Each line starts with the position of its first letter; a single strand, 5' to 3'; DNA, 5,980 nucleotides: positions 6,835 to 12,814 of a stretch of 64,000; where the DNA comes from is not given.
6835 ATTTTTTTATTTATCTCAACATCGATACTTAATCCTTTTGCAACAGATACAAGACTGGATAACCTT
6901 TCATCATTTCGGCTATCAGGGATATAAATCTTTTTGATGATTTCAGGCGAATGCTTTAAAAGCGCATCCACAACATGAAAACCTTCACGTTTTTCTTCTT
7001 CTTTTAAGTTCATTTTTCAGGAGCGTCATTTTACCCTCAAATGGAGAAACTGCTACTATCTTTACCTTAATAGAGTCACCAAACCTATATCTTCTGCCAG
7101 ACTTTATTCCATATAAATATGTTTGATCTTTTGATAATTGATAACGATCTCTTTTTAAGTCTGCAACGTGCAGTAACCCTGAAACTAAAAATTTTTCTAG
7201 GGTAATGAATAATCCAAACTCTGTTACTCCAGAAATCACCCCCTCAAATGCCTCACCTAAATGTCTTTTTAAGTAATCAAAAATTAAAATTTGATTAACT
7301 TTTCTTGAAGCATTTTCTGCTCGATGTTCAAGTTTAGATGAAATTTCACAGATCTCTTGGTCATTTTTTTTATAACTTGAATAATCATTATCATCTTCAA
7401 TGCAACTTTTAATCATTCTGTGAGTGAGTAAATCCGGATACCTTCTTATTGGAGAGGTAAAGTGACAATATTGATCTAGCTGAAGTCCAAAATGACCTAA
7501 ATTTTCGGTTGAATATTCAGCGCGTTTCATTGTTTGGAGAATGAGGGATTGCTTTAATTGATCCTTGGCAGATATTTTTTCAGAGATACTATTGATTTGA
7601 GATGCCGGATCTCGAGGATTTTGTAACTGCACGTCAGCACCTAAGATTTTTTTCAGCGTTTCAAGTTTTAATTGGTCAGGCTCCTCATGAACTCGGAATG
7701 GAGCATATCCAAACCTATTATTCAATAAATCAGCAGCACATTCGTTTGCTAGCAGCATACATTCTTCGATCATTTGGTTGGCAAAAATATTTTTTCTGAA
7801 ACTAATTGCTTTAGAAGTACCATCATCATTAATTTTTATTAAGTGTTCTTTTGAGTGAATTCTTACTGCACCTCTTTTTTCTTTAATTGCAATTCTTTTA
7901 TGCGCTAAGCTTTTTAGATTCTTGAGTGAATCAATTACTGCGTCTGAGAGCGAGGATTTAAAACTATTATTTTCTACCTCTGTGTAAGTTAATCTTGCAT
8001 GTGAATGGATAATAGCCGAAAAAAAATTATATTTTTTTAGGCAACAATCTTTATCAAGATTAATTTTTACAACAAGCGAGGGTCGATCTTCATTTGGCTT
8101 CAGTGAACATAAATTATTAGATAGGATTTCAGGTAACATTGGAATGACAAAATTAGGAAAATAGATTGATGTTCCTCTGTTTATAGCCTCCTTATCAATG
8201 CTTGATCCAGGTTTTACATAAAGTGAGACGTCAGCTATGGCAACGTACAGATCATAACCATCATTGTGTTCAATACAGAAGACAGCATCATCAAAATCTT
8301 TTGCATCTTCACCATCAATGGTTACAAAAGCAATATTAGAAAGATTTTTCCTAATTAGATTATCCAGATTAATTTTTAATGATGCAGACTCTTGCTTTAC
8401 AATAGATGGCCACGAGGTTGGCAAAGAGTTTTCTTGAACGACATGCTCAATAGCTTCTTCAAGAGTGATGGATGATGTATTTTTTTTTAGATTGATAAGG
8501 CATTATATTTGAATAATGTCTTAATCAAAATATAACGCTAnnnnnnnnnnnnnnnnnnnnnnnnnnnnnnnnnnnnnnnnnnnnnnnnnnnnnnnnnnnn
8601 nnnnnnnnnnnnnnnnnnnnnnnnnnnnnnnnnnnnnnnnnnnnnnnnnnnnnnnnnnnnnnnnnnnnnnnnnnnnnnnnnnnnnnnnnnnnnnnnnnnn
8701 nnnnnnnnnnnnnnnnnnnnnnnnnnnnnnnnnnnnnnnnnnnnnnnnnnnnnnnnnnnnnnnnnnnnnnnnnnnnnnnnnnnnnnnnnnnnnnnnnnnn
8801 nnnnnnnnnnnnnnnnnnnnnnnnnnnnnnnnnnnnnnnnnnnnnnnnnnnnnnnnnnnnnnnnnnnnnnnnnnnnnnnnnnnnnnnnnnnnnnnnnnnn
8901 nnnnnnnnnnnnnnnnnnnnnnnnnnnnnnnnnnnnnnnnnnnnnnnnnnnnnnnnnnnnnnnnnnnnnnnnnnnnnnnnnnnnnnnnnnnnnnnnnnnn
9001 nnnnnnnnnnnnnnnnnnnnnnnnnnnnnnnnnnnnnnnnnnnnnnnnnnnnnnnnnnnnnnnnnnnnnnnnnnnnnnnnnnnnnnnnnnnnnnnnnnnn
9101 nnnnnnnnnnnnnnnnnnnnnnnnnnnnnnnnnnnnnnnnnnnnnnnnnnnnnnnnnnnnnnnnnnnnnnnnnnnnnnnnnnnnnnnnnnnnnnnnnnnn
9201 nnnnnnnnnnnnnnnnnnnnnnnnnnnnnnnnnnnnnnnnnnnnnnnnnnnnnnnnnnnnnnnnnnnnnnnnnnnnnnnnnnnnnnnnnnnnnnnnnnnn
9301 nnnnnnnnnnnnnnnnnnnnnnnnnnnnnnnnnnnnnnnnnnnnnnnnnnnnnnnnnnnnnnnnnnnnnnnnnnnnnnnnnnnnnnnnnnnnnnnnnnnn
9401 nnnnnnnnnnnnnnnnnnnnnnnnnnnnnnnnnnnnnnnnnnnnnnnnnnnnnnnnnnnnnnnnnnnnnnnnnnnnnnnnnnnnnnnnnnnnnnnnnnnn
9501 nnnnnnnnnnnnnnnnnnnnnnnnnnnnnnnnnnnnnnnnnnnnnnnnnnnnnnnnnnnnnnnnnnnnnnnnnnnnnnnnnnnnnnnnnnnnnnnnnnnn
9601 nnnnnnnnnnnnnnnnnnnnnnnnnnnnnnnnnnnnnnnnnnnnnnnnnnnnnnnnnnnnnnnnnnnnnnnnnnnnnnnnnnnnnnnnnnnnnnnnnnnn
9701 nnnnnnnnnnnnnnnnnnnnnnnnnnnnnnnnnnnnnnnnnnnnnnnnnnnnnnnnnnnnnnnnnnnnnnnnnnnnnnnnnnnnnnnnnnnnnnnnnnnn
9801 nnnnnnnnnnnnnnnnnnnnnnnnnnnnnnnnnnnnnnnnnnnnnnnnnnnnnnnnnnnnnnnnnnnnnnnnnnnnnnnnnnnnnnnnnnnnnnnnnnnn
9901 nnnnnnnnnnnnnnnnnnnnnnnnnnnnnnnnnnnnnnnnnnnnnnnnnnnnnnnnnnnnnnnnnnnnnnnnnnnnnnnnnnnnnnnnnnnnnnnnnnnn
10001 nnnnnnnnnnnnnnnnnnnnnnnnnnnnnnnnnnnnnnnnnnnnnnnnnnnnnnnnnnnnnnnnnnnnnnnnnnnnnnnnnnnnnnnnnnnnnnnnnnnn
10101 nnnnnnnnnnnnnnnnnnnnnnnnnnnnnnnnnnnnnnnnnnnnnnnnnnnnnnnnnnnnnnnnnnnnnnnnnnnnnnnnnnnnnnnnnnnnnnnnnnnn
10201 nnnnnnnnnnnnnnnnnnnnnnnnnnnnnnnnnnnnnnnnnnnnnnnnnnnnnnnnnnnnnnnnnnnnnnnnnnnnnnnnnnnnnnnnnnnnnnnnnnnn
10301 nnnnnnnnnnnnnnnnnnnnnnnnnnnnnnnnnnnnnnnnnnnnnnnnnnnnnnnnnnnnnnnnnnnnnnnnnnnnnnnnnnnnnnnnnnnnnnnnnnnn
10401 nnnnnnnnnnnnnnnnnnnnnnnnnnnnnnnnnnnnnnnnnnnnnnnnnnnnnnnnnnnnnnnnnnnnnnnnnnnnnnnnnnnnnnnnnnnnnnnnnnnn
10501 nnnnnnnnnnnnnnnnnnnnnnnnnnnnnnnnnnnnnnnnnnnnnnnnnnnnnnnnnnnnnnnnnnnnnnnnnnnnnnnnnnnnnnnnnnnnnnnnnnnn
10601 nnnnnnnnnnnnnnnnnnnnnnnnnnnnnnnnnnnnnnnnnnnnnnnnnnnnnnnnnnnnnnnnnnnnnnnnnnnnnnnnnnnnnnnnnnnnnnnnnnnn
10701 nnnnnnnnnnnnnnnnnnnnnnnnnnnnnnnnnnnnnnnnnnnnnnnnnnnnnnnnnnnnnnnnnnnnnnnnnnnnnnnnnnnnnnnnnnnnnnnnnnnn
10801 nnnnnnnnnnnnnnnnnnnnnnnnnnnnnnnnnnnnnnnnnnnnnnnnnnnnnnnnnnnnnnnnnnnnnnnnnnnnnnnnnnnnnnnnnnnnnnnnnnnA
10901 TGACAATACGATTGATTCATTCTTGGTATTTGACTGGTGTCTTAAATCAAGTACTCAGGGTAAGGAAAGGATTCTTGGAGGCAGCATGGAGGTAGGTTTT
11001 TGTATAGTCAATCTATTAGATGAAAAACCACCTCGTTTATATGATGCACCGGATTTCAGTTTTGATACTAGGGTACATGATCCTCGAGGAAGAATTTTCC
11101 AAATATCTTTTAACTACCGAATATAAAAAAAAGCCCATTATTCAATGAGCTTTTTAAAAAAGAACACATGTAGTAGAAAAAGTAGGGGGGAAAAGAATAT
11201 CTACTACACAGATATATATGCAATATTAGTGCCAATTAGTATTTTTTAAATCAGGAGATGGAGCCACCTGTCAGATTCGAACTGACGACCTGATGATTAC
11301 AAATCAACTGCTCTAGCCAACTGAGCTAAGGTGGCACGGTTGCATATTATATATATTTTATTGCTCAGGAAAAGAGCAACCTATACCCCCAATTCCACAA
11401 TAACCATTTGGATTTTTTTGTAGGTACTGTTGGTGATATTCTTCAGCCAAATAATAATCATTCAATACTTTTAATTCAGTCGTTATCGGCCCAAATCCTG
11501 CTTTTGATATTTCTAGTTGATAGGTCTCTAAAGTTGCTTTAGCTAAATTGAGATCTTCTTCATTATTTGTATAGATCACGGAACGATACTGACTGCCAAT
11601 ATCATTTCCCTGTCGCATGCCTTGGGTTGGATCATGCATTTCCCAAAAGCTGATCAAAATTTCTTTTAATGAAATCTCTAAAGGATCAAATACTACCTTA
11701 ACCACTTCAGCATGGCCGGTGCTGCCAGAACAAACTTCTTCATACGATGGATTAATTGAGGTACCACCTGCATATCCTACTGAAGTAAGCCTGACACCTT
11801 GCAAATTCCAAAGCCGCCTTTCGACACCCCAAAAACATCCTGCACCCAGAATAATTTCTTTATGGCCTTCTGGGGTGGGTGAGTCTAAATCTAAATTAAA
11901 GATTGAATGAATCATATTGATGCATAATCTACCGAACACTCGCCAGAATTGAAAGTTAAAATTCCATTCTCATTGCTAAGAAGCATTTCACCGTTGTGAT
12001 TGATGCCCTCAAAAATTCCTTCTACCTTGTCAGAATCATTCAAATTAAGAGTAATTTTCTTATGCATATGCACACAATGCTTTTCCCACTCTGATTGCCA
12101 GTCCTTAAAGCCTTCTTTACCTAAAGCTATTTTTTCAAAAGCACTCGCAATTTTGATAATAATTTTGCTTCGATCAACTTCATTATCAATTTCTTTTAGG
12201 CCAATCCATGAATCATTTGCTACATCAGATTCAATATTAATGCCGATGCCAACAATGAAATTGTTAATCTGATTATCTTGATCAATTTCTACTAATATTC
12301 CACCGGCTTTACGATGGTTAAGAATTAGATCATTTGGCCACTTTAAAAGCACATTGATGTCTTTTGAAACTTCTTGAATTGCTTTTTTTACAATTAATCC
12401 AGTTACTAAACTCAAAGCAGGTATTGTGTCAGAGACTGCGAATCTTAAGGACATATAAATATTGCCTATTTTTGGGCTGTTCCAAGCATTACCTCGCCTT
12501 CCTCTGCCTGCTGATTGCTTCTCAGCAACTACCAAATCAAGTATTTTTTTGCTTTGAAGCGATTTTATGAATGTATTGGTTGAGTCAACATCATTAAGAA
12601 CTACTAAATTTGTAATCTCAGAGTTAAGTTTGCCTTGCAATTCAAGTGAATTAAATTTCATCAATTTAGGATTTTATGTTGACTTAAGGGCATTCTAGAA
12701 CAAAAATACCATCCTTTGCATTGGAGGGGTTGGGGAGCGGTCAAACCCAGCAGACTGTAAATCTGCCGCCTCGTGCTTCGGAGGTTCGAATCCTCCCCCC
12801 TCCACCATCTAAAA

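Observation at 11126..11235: Candidate sigma54-dependent small RNA with a C/U-rich anti-SD loop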

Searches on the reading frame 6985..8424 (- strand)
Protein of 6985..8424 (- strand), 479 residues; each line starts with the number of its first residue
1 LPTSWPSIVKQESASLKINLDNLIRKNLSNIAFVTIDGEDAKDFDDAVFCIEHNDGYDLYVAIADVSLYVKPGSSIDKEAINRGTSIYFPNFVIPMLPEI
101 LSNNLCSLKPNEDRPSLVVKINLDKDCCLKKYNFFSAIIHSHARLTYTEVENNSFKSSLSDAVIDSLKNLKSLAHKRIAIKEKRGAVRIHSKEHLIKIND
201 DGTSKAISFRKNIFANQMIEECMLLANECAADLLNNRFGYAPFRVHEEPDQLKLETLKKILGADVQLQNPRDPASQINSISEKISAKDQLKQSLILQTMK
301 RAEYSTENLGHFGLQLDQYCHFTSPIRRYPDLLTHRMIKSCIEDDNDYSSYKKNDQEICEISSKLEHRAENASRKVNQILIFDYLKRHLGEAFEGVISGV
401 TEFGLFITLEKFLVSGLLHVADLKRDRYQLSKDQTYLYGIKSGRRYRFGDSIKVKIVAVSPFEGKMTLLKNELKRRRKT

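Call 9: search_protein_families(library=pfam, proteins=[window:6985-8424:-])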
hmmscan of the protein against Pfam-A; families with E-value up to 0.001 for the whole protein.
window:6985-8424:- (479 aa): 2 families
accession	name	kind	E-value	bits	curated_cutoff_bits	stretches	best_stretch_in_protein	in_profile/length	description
PF00773.25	RNB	-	1.2e-100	337.4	29.3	1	25-342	1-324/326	RNB domain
PF00575.29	S1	-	3.3e-08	34.2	22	1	390-461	5-64/74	S1 RNA binding domain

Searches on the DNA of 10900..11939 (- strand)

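Call 5: search_rna_families(source=window, start=10900, end=11500, threshold=evalue, max_evalue=10)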
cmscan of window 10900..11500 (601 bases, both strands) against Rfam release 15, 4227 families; matches with E-value up to 10: 14.
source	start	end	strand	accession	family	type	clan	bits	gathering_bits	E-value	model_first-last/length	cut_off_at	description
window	11262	11335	-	RF00005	tRNA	Gene; tRNA;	CL00001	66.8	29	2.2e-14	1-71/71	no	tRNA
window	11261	11335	+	RF04354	Plastid-ycf2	Cis-reg;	-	24.6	65.7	0.01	1-75/75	no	Plastid-ycf2 5UTR RNA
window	11121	11244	-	RF02065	STnc340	Gene; sRNA;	-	19.9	80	2.8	1-130/130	no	Enterobacterial sRNA STnc340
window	11399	11487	-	RF01202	sn2991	Gene; snRNA; snoRNA; CD-box;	-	18.7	60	1.3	1-98/98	no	Small nucleolar RNA sn2991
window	11344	11461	-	RF02060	STnc410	Gene; sRNA;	-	17.4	50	0.25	1-158/158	no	Enterobacterial sRNA STnc410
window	11088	11186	-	RF01770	rimP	Cis-reg; leader;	-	16.4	47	6.2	1-102/102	no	Gammaprotebacteria rimP leader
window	11447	11489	-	RF00268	snoZ7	Gene; snRNA; snoRNA; CD-box;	CL00057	15.3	43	8.9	1-78/78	no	Small nucleolar RNA snoZ7/snoR77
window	11354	11415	-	RF01971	RMST_10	Gene; lncRNA;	-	14.7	55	7.3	94-154/154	no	Rhabdomyosarcoma 2 associated transcript conserved region 10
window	11179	11347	-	RF00125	IS128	Gene; sRNA;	-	14.6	80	2.1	1-209/209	no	IS128 RNA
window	11125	11168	-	RF02278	Betaproteobacteria_toxic_sRNA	Gene; sRNA;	-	13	50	8.5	1-64/64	no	Betaproteobacteria toxic small RNA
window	11254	11326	+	RF01122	sR39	Gene; snRNA; snoRNA; CD-box;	-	12.8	50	1.3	1-56/56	no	Small nucleolar RNA sR39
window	10998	11208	-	RF01464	rliA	Gene; sRNA;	-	12.8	50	6.7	1-224/224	no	Listeria sRNA rliA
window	11169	11208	+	RF02687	RAGATH-8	Gene; sRNA;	-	11.4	86.7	1.3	1-276/276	no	RAGATH-8 RNA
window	10901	11123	+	RF02173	SMAD5-AS1_1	Gene; lncRNA;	-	8.6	45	9.6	32-263/263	no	SMAD5 antisense RNA 1 conserved region 1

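Call 46: search_rna_families(sources=[L094, L121, L109, L124, L002, L203, L107], threshold=evalue, max_evalue=1)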
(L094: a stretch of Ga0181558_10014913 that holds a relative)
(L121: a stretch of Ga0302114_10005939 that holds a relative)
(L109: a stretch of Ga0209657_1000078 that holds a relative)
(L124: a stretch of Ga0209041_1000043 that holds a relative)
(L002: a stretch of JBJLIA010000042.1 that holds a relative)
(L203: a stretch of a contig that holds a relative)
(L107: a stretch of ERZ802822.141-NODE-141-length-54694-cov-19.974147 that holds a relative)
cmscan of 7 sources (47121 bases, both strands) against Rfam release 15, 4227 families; matches with E-value up to 1: 28.
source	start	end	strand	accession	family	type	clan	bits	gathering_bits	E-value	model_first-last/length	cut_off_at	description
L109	2031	2102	-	RF00005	tRNA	Gene; tRNA;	CL00001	72.9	29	3.7e-14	1-71/71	no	tRNA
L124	2792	2863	+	RF00005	tRNA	Gene; tRNA;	CL00001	72.9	29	3.7e-14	1-71/71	no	tRNA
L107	6382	6453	-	RF00005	tRNA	Gene; tRNA;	CL00001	72.9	29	3.7e-14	1-71/71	no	tRNA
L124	4174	4246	+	RF00005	tRNA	Gene; tRNA;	CL00001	71.7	29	7.7e-14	1-71/71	no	tRNA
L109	648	720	-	RF00005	tRNA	Gene; tRNA;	CL00001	71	29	1.2e-13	1-71/71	no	tRNA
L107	5018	5090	-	RF00005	tRNA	Gene; tRNA;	CL00001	68.3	29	6.9e-13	1-71/71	no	tRNA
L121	1514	1586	+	RF00005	tRNA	Gene; tRNA;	CL00001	67.1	29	1.4e-12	1-71/71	no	tRNA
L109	3711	3783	+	RF00005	tRNA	Gene; tRNA;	CL00001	67.1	29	1.4e-12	1-71/71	no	tRNA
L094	5965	6037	-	RF00005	tRNA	Gene; tRNA;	CL00001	65.9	29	3e-12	1-71/71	no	tRNA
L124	1150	1222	-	RF00005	tRNA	Gene; tRNA;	CL00001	65.9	29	3e-12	1-71/71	no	tRNA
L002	2488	2560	+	RF00005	tRNA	Gene; tRNA;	CL00001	65.9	29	3e-12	1-71/71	no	tRNA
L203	1629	1701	+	RF00005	tRNA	Gene; tRNA;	CL00001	65.9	29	3e-12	1-71/71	no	tRNA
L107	8888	8960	+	RF00005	tRNA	Gene; tRNA;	CL00001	65.9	29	3e-12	1-71/71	no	tRNA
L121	9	90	-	RF00005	tRNA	Gene; tRNA;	CL00001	62.8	29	2.2e-11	1-71/71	no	tRNA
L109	2196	2277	-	RF00005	tRNA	Gene; tRNA;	CL00001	62.8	29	2.2e-11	1-71/71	no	tRNA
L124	2614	2695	+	RF00005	tRNA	Gene; tRNA;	CL00001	62.8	29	2.2e-11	1-71/71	no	tRNA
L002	146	227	-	RF00005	tRNA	Gene; tRNA;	CL00001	62.8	29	2.2e-11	1-71/71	no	tRNA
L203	156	237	-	RF00005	tRNA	Gene; tRNA;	CL00001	62.8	29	2.2e-11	1-71/71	no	tRNA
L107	6548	6629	-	RF00005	tRNA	Gene; tRNA;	CL00001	62.8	29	2.2e-11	1-71/71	no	tRNA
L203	1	61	-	RF00005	tRNA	Gene; tRNA;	CL00001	48.8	29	1.6e-07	1-60/71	3'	tRNA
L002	1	50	-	RF00005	tRNA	Gene; tRNA;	CL00001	33.6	29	0.0023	1-49/71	3'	tRNA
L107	2789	2975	-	RF02858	Arrc08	Gene; sRNA;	-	26.1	219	0.003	1-270/270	no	Actinobacillus sRNA 08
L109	2030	2102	+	RF04354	Plastid-ycf2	Cis-reg;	-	25.7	65.7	0.39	1-75/75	no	Plastid-ycf2 5UTR RNA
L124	2792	2864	-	RF04354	Plastid-ycf2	Cis-reg;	-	25.7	65.7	0.39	1-75/75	no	Plastid-ycf2 5UTR RNA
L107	6381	6453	+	RF04354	Plastid-ycf2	Cis-reg;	-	25.7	65.7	0.39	1-75/75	no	Plastid-ycf2 5UTR RNA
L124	6272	6465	+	RF02858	Arrc08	Gene; sRNA;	-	23.6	219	0.017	1-270/270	no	Actinobacillus sRNA 08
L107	7996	8041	+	RF00032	Histone3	Cis-reg;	-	21.6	34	0.15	1-46/46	no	Histone 3' UTR stem-loop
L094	2014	2100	-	RF01880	Xist_exon1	Gene; lncRNA;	-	19.1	50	0.55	1-85/85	no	X-chromosome inactivation gene exon 1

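Call 71: build_rna_model(alignment_id=A2, structure=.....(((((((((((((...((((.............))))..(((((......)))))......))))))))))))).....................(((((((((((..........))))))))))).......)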
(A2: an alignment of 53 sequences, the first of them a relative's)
Model R1 built from alignment A2 (53 sequences, 139 columns); structure: as given.
model positions 122; base pairs 33; branch points 2; effective number of sequences 2.25; information 0.59 bits per position. Calibrated on 0.2 Mb of random sequence (short: E-values are rough).
structure used (alignment columns):
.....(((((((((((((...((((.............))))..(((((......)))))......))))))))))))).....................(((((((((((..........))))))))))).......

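Call 72: search_with_rna_model(model_id=R1, sources=[window, L001, L002, L003, L006, L010, L081, L082, L083, L084, L085, L086, L087, L088, L089, L090, L091, L092, L093, L214, L215, L216, L217, L218, L098, L136, L146, L161, L165, L205, L213, L113, L099, L118, L126, L135, L183, L198, L191], max_evalue=1)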
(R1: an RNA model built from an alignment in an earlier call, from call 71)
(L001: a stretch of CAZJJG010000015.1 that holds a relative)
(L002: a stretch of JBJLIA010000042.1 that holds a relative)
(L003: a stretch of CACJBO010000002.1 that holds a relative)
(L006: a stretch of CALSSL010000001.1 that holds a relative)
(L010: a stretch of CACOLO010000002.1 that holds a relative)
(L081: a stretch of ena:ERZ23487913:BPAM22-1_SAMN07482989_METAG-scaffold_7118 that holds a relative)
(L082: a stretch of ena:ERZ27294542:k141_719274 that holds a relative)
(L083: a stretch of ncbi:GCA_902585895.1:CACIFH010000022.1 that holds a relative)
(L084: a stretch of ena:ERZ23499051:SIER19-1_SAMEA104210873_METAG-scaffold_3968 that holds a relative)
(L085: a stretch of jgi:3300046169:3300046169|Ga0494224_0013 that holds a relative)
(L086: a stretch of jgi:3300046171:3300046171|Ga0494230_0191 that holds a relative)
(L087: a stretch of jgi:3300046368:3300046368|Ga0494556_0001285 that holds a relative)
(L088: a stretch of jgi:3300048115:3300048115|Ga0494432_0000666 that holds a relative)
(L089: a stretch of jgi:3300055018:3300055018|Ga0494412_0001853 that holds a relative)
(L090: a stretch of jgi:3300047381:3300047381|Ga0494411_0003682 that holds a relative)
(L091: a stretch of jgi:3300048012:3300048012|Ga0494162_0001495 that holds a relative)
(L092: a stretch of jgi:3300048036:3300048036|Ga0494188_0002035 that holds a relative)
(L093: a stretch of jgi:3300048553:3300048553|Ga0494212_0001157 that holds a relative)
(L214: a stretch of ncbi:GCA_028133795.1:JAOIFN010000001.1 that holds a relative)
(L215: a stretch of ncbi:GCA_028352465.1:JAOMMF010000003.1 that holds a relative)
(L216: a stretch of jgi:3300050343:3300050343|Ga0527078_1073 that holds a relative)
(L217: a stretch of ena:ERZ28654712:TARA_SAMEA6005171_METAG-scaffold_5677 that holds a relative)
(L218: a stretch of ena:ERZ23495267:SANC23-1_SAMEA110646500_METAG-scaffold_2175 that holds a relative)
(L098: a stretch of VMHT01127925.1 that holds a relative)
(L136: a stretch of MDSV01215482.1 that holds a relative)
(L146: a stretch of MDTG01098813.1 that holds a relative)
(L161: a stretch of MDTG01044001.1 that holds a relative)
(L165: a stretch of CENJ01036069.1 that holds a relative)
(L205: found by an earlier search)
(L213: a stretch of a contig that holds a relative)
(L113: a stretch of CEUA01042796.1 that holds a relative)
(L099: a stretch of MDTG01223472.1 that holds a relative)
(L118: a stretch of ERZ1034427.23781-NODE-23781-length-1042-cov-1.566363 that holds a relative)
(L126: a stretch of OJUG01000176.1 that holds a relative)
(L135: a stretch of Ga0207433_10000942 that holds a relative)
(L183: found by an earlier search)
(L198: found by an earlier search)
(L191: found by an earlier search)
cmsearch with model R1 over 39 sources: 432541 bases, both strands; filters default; matches with E-value up to 1: 8.
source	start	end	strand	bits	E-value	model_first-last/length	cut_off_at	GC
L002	2780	2901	+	130.1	1.6e-23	1-122/122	no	0.36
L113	3296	3421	+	94.6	2.4e-16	1-122/122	no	0.29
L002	2740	2855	-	25.9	0.019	1-122/122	no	0.3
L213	9883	9971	+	24.9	0.029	1-122/122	no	0.33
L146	3883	3968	+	20.5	0.23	1-122/122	no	0.31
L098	1734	1822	+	20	0.29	1-122/122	no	0.3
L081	4600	4688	-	19.9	0.31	1-122/122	no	0.31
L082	2894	2982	-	19.9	0.31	1-122/122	no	0.31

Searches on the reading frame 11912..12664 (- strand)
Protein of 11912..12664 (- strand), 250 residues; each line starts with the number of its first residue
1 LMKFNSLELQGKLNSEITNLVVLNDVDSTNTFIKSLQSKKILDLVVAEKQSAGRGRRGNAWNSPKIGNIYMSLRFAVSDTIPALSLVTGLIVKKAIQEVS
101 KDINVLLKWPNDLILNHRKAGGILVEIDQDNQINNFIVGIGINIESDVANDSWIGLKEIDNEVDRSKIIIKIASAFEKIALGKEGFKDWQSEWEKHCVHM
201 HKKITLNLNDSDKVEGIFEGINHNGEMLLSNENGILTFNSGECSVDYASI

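Call 9: search_protein_families(library=pfam, proteins=[window:11912-12664:-])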
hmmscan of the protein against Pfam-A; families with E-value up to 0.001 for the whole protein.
window:11912-12664:- (250 aa): 2 families
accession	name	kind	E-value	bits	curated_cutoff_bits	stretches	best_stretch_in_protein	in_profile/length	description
PF03099.24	BPL_LplA_LipB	-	2.8e-18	66.6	21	1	26-143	5-133/133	Biotin/lipoate A/B protein ligase family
PF02237.23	BPL_C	-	9.5e-07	29.1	21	1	204-245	6-47/48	Biotin protein ligase C terminal domain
